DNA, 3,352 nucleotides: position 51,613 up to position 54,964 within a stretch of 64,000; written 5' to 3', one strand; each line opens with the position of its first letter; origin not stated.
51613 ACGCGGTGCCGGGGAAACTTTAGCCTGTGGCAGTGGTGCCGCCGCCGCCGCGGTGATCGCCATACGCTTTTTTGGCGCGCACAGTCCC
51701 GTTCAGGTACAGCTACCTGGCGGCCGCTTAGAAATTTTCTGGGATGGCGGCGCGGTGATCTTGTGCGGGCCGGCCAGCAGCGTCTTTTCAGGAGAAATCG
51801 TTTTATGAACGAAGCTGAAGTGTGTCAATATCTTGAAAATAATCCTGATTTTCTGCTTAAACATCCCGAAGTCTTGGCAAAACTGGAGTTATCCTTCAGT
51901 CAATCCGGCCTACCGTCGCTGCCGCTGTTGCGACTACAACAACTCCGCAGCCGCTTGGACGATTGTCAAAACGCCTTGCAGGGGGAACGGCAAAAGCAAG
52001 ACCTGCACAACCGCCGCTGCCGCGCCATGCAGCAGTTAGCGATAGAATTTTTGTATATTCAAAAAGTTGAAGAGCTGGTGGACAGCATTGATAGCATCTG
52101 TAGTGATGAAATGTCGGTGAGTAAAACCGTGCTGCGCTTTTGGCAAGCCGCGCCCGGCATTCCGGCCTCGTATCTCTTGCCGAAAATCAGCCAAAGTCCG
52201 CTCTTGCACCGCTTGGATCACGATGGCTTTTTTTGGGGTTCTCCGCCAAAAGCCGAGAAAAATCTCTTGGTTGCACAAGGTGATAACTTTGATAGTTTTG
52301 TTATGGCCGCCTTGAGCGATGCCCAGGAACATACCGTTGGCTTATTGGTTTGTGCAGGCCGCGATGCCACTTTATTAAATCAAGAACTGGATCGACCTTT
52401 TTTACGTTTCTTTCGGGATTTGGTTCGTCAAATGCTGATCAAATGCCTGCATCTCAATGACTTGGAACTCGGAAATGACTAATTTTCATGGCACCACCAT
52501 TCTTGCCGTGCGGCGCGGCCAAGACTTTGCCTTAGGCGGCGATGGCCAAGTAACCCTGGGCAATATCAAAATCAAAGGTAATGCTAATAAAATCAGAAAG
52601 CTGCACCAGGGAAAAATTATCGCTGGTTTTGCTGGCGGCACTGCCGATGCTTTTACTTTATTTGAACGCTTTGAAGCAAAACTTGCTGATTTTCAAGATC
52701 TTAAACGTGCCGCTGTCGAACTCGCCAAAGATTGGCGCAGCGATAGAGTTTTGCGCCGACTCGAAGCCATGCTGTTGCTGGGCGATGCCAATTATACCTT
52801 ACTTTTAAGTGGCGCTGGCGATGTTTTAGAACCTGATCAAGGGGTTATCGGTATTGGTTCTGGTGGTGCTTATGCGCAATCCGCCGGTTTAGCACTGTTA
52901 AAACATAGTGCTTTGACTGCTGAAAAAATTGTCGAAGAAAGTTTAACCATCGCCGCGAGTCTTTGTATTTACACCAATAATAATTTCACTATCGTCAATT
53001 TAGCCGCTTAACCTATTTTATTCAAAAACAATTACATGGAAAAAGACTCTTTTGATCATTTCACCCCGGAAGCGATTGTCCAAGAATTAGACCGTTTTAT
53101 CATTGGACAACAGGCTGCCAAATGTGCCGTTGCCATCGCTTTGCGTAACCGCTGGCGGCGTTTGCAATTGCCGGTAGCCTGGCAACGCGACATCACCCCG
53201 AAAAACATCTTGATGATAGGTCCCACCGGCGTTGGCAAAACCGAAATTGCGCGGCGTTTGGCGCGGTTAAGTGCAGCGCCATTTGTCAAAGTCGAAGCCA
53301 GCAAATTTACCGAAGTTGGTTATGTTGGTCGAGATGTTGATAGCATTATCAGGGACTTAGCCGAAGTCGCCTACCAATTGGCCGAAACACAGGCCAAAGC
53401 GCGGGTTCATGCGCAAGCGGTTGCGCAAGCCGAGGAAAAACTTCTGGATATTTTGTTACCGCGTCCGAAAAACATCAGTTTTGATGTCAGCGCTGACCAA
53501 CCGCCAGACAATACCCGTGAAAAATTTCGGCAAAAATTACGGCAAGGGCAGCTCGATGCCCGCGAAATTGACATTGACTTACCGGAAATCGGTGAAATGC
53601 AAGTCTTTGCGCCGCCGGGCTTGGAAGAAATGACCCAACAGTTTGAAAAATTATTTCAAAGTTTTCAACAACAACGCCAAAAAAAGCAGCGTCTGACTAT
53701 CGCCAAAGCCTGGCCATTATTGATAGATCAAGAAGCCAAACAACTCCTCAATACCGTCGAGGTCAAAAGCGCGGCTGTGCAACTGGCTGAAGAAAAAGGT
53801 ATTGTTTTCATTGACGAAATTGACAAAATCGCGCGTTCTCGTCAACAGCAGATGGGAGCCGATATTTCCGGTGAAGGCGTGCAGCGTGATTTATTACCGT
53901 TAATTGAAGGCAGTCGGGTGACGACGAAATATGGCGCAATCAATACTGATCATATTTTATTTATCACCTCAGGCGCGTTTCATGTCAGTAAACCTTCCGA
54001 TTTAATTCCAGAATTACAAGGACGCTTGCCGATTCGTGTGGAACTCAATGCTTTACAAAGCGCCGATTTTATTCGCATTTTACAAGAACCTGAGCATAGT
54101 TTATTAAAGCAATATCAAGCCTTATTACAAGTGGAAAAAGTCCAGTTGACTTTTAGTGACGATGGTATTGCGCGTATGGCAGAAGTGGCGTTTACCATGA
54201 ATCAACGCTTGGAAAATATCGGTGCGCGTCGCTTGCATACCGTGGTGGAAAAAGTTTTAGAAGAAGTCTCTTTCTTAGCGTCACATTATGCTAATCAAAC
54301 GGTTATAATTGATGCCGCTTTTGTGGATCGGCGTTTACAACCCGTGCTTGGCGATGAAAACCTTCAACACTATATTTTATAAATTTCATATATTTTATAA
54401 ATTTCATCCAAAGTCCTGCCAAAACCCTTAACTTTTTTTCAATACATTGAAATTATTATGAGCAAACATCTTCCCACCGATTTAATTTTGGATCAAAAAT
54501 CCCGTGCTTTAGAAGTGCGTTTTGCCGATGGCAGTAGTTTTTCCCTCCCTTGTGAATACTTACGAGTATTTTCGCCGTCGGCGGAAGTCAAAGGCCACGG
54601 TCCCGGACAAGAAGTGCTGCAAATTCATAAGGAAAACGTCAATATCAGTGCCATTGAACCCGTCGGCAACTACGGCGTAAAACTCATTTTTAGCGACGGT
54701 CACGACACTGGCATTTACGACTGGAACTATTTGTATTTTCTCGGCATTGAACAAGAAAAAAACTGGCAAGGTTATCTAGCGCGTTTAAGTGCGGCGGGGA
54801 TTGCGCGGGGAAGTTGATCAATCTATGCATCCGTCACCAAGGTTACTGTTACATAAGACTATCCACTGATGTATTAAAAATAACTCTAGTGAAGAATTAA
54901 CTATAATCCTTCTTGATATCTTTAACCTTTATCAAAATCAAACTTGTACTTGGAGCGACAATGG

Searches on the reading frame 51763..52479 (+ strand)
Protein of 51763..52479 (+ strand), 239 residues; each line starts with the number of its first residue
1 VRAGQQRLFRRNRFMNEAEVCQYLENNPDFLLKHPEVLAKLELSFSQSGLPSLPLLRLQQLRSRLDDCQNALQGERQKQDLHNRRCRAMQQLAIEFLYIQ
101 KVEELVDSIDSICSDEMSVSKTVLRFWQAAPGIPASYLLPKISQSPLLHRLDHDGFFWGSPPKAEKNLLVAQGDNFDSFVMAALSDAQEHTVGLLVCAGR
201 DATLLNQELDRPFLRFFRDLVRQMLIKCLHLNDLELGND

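Call 100: search_protein_families(library=pfam, proteins=[window:51763-52479:+], max_evalue=0.00001)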
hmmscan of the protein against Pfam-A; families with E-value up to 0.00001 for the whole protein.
window:51763-52479:+ (239 aa): 1 family
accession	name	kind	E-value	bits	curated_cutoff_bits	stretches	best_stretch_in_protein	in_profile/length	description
PF04340.18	DUF484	-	1.4e-12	48.3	24.2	1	16-225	7-214/219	Protein of unknown function, DUF484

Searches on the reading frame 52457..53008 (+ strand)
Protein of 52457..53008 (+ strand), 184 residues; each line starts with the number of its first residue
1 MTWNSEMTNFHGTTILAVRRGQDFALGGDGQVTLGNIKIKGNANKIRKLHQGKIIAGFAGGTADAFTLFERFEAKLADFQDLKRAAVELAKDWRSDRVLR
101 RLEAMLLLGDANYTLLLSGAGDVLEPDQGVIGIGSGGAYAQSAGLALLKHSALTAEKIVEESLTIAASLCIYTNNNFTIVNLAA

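Call 100: search_protein_families(library=pfam, proteins=[window:52457-53008:+], max_evalue=0.00001)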
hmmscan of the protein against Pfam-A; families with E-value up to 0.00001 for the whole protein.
window:52457-53008:+ (184 aa): 1 family
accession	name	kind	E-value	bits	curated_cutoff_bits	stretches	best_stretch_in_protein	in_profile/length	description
PF00227.31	Proteasome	-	1.3e-18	67.8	22.4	1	10-180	2-187/189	Proteasome subunit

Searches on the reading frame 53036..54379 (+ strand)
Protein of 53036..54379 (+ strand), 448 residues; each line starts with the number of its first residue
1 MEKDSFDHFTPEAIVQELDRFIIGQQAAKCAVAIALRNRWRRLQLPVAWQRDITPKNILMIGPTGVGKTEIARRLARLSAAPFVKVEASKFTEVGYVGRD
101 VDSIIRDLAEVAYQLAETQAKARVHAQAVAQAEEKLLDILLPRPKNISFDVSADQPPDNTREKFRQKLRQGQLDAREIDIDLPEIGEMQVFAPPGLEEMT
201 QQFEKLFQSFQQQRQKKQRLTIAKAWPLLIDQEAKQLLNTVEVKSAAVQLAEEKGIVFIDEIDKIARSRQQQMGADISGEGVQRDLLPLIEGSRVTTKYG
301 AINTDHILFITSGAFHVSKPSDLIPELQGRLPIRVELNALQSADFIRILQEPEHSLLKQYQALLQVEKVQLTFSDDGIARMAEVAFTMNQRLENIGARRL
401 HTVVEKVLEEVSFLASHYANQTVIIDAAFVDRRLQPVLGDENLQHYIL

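Call 100: search_protein_families(library=pfam, proteins=[window:53036-54379:+], max_evalue=0.00001)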
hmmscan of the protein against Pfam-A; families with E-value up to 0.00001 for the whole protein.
window:53036-54379:+ (448 aa): 4 families
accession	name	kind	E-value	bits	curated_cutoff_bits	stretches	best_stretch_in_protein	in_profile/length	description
PF07724.20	AAA_2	-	3e-34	118.9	27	1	186-334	4-166/166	AAA domain (Cdc48 subfamily)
PF00004.35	AAA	-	8.2e-16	59.1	21.2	2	233-337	42-129/131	ATPase family associated with various cellular activities (AAA)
PF07728.20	AAA_5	-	1.8e-08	34.9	22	0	57-93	1-38/139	AAA domain (dynein-related subfamily)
PF13401.12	AAA_22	-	4.8e-06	27.4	27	0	55-105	5-58/130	AAA domain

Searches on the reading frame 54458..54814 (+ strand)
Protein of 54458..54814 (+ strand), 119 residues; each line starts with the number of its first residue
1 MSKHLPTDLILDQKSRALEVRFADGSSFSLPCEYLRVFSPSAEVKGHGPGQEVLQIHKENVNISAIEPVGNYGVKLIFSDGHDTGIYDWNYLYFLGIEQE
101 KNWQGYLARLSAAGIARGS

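Call 4: search_protein_families(library=pfam, proteins=[window:54458-54814:+], max_evalue=0.1)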
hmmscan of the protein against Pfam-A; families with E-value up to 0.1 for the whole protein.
window:54458-54814:+ (119 aa): 2 families
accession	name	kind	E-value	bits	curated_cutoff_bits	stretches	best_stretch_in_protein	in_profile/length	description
PF06155.17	GBBH-like_N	-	7.4e-31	107.2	22.8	1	11-93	3-85/85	Gamma-butyrobetaine hydroxylase-like, N-terminal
PF10387.14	DUF2442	-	0.059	14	23.9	0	16-35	9-29/72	Protein of unknown function (DUF2442)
